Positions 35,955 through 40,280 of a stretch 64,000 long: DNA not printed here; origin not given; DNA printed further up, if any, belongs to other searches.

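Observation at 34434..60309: Non-canonical Dpd-type 7-deazaguanine DNA modification/restriction island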

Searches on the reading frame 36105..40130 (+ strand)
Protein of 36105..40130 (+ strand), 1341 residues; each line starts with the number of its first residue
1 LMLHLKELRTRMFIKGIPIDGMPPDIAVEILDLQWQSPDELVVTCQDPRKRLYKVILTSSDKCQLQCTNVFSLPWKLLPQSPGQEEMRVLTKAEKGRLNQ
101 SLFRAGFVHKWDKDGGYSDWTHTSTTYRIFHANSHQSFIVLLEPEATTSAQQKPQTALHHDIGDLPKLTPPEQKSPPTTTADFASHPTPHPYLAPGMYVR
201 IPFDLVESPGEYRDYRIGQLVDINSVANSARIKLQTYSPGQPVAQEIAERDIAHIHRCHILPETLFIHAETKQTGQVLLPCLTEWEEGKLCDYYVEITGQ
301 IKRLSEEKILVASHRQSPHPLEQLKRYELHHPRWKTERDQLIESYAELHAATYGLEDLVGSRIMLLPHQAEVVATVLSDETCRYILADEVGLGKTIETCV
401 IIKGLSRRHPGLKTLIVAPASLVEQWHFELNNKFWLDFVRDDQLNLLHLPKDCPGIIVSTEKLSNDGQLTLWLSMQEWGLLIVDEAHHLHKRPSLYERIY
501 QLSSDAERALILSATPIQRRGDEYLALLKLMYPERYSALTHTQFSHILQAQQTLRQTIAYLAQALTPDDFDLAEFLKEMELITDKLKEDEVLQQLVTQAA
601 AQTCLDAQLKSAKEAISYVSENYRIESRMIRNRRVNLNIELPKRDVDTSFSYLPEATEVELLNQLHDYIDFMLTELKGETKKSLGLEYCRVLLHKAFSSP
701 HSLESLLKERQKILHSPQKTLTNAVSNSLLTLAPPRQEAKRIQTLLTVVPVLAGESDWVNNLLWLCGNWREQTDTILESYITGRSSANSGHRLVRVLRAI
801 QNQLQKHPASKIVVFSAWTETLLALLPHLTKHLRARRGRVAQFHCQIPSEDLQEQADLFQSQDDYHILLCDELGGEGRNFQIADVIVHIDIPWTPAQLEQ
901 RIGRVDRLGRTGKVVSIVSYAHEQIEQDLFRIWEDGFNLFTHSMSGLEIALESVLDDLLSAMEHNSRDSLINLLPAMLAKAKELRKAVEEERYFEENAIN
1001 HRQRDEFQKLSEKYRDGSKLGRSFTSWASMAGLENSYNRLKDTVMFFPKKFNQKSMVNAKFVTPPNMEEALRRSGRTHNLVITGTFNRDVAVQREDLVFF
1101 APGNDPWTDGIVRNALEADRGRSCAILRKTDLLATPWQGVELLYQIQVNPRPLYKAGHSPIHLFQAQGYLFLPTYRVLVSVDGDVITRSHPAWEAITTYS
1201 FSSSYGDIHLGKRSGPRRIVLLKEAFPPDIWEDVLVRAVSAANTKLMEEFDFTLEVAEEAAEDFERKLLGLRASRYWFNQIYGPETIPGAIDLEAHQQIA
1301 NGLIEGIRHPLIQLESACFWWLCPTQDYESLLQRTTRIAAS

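Call 3: search_protein_families(library=pfam, proteins=[window:36105-40130:+], max_evalue=0.01)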
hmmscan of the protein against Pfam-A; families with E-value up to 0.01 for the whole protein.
window:36105-40130:+ (1341 aa): 6 families
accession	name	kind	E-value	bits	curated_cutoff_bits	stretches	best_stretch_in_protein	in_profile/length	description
PF00176.29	SNF2-rel_dom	-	3.1e-23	82.8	24.9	1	368-567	1-215/290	SNF2-related domain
PF00271.37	Helicase_C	-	1.2e-16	61.4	23.5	1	798-909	4-110/110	Helicase conserved C-terminal domain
PF04851.21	ResIII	-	1.1e-11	45.4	22.5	1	363-517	2-163/164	Type III restriction enzyme, res subunit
PF00270.35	DEAD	-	3.3e-10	40.4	26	1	367-517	2-161/167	DEAD/DEAH box helicase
PF12137.13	RapA_C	-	3.9e-07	29.9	26.8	1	918-1148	6-219/360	RNA polymerase recycling family C-terminal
PF13401.12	AAA_22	-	0.0063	17.3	27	0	470-516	76-124/130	AAA domain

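Call 4: search_protein_families(library=padloc, proteins=[window:36105-40130:+], max_evalue=0.01)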
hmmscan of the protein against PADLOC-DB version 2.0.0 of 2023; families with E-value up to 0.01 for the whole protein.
window:36105-40130:+ (1341 aa): 46 families (the best 25 are shown)
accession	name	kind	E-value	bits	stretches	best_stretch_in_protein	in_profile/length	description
PDLC02843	DpdE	-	2.3e-92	308.6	2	292-640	84-425/1091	DpdE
PDLC02840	DpdE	-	1.8e-81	272.8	1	204-1249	7-1012/1091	DpdE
PDLC02844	DpdE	-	1.1e-71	240.1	1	338-1004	127-780/1074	DpdE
PDLC02841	DpdE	-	1.9e-53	179.5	2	291-644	93-427/1037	DpdE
PDLC02846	DpdE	-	7.2e-53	177.7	2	217-643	17-460/1034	DpdE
PDLC02500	BrxHI|BrxHII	-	3.7e-46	156.2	3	359-438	85-164/933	BrxHI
PDLC02621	DrmD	-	1.7e-40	137.1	2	640-927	352-643/1040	DrmD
PDLC02623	DrmD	-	2.5e-40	136.1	3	796-991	516-711/1040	DrmD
PDLC00659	HmaA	-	1.4e-37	127.1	2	361-536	101-290/1176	SNF2 helicase / DEAD-box helicase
PDLC02619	DrmD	-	5.5e-34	115.4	2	356-520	24-197/872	DrmD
PDLC02634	DrmD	-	1.6e-26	90.4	2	361-533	88-273/900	DrmD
PDLC02504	BrxHI|BrxHII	-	1.7e-26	90.5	2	795-1123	470-784/971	BrxHII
PDLC02572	DrmA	-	6.6e-26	88.5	2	377-439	131-193/1043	DrmA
PDLC02620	DrmD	-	4.5e-24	82.5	2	809-928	484-597/1060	DrmD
PDLC02632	DrmD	-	6.3e-21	72.5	2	383-439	142-198/662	DrmD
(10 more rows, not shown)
